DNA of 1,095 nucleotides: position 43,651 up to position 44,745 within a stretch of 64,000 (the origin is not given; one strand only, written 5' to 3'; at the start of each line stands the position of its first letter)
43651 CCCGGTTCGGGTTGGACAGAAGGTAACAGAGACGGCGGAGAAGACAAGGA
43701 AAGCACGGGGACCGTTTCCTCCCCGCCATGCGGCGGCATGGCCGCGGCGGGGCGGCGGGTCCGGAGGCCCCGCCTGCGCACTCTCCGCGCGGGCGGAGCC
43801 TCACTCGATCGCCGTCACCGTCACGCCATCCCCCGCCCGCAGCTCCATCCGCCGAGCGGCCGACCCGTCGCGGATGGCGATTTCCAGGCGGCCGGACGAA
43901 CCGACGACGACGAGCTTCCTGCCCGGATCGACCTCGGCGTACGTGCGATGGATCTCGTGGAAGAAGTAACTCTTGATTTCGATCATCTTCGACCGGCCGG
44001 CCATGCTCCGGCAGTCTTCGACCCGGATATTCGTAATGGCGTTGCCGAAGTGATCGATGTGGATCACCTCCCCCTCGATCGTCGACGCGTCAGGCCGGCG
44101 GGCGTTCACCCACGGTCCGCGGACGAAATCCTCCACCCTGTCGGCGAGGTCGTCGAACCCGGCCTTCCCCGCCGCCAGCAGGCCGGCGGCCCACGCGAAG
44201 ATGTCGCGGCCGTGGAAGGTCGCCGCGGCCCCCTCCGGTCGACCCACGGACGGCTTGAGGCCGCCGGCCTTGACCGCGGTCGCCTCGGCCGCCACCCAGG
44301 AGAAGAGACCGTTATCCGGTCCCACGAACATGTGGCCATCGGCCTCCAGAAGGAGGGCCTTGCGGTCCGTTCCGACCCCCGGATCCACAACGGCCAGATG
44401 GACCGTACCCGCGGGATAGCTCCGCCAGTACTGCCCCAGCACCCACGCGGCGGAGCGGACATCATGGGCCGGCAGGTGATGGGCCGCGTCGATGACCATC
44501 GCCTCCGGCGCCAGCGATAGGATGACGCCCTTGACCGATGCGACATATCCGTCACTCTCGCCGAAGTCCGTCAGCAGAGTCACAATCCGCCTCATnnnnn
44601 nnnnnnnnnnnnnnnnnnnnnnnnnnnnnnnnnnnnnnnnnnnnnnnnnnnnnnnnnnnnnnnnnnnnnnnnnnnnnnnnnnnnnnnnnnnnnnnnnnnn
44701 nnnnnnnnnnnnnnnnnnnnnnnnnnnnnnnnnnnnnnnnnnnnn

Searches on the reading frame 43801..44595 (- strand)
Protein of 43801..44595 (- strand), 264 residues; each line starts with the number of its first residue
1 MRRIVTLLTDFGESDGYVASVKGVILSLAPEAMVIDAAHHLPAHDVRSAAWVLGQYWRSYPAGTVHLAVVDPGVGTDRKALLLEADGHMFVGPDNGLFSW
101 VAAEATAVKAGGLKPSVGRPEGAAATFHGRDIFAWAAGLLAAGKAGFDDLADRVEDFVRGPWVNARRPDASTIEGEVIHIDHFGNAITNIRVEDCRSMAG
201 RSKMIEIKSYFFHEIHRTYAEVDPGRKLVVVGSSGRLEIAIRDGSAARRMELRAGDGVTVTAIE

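Call 88: search_protein_families(library=pfam, proteins=[window:43801-44595:-], max_evalue=0.01)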
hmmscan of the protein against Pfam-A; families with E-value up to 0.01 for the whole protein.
window:43801-44595:- (264 aa): 2 families
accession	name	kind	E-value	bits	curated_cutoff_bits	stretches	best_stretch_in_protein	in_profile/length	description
PF01887.21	SAM_HAT_N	-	2.2e-49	167.4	26.3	1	5-144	1-139/145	SAM hydroxide adenosyltransferase N-terminal domain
PF20257.3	SAM_HAT_C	-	3.7e-25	88.5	25.5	1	175-259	1-84/84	SAM hydroxide adenosyltransferase C-terminal domain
